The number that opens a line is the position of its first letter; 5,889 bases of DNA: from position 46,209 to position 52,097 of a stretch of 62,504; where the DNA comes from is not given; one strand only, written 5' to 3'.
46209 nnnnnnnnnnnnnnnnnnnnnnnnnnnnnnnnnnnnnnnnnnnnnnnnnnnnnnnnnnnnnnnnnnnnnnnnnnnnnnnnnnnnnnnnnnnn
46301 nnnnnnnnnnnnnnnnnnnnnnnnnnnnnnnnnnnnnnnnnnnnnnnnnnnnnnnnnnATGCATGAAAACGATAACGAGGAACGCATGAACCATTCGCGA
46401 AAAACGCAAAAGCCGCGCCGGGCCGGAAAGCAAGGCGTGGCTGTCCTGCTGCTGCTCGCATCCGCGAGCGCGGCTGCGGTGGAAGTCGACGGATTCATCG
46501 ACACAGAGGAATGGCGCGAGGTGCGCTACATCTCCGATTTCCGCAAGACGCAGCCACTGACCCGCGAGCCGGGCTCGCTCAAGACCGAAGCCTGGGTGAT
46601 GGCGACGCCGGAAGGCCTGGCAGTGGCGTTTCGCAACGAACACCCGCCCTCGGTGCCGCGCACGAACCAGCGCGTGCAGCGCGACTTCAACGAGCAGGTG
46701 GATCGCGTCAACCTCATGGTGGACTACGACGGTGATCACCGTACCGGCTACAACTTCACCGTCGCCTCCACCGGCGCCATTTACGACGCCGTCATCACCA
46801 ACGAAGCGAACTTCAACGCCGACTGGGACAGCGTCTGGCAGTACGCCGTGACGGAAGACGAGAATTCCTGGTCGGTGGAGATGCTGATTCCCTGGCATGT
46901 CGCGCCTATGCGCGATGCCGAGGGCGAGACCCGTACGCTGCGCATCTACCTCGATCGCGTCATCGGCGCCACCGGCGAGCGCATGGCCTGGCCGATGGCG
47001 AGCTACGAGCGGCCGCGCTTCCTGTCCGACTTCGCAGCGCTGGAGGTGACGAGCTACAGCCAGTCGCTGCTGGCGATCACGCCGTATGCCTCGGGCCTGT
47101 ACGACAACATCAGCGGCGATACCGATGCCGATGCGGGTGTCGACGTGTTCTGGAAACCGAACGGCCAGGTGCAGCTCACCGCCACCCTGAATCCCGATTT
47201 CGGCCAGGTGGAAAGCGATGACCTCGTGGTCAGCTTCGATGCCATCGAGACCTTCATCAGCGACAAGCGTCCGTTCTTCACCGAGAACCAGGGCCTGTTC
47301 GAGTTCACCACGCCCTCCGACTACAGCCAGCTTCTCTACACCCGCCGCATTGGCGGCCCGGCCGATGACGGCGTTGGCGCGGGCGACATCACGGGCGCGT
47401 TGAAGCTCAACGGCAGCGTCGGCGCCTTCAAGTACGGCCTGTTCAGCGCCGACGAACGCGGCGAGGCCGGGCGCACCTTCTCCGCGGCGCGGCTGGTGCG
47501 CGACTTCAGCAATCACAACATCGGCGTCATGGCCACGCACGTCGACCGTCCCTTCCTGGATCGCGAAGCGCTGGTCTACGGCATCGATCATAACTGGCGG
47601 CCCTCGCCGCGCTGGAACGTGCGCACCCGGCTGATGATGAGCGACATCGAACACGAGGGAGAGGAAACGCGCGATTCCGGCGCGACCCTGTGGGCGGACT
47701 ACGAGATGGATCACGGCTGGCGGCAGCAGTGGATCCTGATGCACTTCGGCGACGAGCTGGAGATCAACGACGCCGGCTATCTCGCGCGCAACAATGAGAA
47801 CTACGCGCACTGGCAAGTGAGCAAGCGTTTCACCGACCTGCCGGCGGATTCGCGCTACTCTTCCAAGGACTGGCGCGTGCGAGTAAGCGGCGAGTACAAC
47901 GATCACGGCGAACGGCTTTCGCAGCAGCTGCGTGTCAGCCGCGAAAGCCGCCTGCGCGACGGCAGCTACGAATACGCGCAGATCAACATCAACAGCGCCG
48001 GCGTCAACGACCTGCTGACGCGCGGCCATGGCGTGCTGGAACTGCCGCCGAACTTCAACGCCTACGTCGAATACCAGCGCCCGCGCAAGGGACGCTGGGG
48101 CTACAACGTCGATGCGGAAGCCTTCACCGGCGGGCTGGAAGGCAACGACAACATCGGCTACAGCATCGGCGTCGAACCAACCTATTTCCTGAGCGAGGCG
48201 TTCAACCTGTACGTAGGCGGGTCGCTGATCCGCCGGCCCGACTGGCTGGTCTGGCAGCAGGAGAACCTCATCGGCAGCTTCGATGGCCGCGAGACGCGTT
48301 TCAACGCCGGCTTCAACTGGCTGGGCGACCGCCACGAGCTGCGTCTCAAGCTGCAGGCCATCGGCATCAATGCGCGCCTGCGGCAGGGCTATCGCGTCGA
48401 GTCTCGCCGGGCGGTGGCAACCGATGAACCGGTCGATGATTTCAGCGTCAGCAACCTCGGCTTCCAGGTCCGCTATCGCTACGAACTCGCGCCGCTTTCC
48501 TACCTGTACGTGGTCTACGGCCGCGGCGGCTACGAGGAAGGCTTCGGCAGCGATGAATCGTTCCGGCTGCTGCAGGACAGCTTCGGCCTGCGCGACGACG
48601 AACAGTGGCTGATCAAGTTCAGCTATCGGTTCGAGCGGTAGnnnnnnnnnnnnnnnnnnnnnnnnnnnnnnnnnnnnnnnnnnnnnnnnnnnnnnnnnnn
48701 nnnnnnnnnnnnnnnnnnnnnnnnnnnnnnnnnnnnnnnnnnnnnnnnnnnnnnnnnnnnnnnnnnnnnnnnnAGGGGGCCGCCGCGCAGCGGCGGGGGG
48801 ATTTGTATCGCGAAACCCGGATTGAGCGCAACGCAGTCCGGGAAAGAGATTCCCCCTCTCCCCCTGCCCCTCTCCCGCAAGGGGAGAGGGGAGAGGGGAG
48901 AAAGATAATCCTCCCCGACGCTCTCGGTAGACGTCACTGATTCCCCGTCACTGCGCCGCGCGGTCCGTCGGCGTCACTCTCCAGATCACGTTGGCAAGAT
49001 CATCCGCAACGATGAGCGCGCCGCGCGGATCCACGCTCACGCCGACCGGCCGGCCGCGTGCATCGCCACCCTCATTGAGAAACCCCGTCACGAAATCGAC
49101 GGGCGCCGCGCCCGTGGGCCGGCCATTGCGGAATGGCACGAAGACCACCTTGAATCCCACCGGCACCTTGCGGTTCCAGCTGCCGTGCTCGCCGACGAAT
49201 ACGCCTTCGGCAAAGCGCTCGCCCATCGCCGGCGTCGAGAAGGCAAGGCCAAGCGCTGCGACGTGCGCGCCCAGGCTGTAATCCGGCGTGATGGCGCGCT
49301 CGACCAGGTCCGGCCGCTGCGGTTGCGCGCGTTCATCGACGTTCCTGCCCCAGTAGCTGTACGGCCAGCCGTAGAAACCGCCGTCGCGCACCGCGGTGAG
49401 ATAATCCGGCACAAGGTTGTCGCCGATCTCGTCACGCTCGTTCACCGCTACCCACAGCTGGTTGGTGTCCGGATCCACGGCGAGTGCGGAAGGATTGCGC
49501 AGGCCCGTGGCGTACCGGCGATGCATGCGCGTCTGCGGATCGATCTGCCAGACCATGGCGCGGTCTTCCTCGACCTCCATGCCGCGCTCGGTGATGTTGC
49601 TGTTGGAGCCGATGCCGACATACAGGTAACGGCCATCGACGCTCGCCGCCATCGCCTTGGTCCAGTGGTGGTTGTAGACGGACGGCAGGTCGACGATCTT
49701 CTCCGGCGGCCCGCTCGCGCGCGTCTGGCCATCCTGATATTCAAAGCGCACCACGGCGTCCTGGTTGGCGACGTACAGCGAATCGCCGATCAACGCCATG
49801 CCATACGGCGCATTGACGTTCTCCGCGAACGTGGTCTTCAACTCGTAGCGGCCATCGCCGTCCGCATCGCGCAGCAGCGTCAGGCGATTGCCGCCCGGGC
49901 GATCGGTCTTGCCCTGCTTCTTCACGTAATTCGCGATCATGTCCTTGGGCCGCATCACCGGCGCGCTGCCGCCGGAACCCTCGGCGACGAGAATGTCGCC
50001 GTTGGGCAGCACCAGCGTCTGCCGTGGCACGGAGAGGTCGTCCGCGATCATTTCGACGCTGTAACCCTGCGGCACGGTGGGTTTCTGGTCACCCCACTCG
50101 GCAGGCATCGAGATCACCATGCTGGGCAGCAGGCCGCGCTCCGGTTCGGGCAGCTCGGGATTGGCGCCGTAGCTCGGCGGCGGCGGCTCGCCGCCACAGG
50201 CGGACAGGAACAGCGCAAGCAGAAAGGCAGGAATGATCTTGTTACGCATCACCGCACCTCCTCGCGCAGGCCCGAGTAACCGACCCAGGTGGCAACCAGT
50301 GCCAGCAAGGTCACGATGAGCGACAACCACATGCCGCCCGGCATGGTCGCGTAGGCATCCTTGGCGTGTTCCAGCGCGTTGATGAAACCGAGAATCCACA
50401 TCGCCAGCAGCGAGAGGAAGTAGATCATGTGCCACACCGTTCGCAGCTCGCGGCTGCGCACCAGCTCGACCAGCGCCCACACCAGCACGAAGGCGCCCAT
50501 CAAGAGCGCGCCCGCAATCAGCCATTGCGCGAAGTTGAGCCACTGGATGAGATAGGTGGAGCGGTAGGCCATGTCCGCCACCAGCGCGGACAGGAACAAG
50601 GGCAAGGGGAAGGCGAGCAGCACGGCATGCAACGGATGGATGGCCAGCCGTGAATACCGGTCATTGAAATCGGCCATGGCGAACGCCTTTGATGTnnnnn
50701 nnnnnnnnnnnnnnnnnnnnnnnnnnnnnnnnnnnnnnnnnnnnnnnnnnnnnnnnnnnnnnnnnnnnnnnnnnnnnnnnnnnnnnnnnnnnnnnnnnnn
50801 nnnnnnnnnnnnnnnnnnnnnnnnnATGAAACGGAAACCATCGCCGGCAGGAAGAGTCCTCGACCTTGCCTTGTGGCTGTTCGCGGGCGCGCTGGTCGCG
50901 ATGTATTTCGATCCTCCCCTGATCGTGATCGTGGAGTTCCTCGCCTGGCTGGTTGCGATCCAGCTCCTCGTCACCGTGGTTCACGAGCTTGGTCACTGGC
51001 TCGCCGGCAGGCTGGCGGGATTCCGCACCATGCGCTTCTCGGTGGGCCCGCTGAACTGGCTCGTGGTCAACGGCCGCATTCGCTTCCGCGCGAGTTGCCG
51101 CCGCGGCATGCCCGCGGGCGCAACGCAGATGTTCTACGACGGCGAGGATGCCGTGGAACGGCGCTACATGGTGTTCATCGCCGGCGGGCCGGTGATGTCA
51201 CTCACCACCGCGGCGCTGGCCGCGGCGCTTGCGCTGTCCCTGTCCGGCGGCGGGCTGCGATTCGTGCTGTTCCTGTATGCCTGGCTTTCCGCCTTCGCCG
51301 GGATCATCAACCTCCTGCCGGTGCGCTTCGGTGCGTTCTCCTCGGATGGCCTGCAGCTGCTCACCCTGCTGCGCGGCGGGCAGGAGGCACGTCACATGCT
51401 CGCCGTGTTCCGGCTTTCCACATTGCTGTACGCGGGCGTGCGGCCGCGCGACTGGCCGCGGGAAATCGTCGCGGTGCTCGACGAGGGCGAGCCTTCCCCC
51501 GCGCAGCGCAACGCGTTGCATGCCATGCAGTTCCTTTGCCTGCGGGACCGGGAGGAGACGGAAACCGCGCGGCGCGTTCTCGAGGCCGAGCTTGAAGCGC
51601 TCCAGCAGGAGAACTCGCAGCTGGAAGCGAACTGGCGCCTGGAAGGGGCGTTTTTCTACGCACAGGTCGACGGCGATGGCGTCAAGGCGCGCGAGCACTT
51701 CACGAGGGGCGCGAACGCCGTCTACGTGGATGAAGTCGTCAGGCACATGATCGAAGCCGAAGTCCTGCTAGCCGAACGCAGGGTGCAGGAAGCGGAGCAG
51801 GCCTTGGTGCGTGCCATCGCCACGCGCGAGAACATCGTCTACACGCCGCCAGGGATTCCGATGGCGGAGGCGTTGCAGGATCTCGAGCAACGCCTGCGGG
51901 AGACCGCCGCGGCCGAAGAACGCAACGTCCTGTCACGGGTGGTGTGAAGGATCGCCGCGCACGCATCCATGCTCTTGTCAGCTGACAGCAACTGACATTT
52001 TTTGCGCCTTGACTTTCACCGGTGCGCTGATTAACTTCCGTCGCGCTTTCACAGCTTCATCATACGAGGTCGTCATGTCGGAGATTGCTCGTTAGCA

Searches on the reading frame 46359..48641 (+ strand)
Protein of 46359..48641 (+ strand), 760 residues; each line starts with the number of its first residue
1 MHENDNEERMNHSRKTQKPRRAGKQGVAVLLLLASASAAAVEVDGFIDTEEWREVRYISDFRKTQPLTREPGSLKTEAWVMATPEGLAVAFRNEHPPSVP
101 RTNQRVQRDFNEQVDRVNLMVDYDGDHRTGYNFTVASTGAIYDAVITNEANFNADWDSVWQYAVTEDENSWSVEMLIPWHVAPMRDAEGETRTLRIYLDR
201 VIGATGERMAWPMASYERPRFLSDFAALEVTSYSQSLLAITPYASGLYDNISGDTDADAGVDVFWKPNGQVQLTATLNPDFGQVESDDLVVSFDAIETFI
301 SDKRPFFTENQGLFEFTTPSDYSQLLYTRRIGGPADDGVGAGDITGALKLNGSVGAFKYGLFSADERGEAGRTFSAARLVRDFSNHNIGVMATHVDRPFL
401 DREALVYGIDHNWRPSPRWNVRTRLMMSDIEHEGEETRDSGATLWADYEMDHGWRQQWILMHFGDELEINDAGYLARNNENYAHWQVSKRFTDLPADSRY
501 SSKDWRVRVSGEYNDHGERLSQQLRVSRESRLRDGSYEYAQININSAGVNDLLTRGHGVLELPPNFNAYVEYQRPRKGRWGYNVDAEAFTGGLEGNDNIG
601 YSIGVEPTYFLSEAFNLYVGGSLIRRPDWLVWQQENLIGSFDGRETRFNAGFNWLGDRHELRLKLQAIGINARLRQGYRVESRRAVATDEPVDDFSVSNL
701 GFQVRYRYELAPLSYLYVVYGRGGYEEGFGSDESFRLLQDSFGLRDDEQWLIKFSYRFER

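Call 13: search_protein_families(library=pfam, max_evalue=0.00001, proteins=[window:46359-48641:+])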
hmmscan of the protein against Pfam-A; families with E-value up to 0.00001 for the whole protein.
window:46359-48641:+ (760 aa): 1 family
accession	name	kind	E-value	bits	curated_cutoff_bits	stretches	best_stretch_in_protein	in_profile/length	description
PF19313.5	DUF5916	-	8.6e-24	84.6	22.6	2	238-334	5-97/572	Domain of unknown function (DUF5916)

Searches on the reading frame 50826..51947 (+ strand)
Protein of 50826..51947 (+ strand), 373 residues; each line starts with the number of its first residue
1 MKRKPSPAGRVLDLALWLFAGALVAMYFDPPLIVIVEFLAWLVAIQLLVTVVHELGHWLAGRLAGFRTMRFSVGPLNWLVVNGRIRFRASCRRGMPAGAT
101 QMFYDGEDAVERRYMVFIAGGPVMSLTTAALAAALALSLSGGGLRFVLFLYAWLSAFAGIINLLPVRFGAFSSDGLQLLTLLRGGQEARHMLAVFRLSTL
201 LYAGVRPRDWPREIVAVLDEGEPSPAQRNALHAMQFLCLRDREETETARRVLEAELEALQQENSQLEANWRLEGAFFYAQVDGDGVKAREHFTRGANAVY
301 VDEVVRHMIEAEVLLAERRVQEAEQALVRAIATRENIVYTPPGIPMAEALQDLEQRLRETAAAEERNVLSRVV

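Call 3: search_protein_families(library=pfam, max_evalue=0.1, proteins=[window:50826-51947:+])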
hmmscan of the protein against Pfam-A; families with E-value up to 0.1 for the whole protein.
window:50826-51947:+ (373 aa): 2 families
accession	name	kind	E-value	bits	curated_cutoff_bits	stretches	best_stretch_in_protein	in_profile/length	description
PF02163.28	Peptidase_M50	-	2.3e-11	43.9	27.2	1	47-141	7-105/221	Peptidase family M50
PF13398.12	Peptidase_M50B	-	0.027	14.6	26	0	40-203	15-155/201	Peptidase M50B-like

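Call 4: search_protein_families(library=ncbifam, max_evalue=0.1, proteins=[window:50826-51947:+])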
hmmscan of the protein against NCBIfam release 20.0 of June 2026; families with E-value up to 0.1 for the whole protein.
window:50826-51947:+ (373 aa): 3 families
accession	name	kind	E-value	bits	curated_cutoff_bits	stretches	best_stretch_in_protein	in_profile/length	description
NF041824.1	daptide_HExxH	equivalog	1.5e-05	24.3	300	1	113-165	219-270/379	daptide biosynthesis intramembrane metalloprotease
TIGR00054.1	TIGR00054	equivalog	0.00012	21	147.55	1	38-74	3-41/421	RIP metalloprotease RseP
NF008046.0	PRK10779.1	equivalog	0.0042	16.2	477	1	34-74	4-43/450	sigma E protease regulator RseP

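Call 14: find_encoding_contigs(protein=window:50826-51947:+, flank=10000, max_places=10)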
Protein window:50826-51947:+ (373 aa): 23 contigs read that carry it; 10 places shown.
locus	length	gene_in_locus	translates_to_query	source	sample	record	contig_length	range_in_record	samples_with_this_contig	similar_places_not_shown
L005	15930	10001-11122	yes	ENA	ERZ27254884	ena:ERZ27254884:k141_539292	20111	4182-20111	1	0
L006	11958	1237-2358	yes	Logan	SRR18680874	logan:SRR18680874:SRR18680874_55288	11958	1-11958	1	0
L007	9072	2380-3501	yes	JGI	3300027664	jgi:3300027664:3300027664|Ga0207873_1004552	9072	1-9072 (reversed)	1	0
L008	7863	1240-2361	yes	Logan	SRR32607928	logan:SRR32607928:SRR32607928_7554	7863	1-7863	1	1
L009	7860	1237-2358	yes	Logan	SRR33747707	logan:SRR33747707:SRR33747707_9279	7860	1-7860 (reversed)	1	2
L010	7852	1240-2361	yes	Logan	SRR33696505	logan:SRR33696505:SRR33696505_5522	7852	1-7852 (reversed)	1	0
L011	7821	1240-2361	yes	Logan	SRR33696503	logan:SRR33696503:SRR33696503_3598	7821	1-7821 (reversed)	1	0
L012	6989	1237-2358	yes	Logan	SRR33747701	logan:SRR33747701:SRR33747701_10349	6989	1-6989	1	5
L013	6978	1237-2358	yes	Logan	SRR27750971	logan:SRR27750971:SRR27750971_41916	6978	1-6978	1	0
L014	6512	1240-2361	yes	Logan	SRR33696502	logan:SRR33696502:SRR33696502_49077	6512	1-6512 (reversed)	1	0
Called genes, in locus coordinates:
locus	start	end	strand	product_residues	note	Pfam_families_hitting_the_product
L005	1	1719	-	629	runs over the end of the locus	PF22352:K319L-like_PKD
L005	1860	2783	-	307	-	PF10026:DUF2268, PF25594:GldB_lipo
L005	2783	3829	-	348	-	PF01565:FAD_binding_4, PF02873:MurB_C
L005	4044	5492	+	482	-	PF01266:DAO (faint), PF01494:FAD_binding_3, PF03486:HI0933_like (faint), PF07992:Pyr_redox_2 (faint), PF21274:Rng_hyd_C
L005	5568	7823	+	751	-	PF19313:DUF5916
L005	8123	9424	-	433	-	PF23500:DUF7133, PF01436:NHL (faint), PF07995:GSDH, PF22807:TrAA12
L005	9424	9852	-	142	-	PF09990:DUF2231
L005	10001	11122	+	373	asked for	PF02163:Peptidase_M50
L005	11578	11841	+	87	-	-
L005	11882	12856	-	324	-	PF00753:Lactamase_B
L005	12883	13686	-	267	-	PF13588:HSDR_N_2 (weak)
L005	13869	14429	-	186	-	-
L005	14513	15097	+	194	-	-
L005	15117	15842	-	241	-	-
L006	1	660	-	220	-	?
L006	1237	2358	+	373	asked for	PF02163:Peptidase_M50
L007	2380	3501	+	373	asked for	PF02163:Peptidase_M50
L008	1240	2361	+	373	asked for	PF02163:Peptidase_M50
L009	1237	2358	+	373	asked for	PF02163:Peptidase_M50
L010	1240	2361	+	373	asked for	PF02163:Peptidase_M50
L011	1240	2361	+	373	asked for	PF02163:Peptidase_M50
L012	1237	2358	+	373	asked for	PF02163:Peptidase_M50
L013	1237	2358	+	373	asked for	PF02163:Peptidase_M50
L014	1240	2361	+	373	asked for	PF02163:Peptidase_M50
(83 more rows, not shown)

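Call 16: find_related_loci(query=window:50826-51947:+, collection=genome_contigs, flank=10000)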
Query window:50826-51947:+ (373 aa) in genome_contigs; peptide patterns used: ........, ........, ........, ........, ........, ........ (x = any residue, [..] = any of these).
85 stretches matched a pattern, but none encodes a relative of the query by tblastn (E <= 1e-3).
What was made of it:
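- On Horizontally acquired genomic island: No relative of the flank (M50 gene) was found in the GTDB species genomes (call 16).
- Tried and rejected: A scan of GTDB species genomes with the M50 flank found nothing (call 16).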
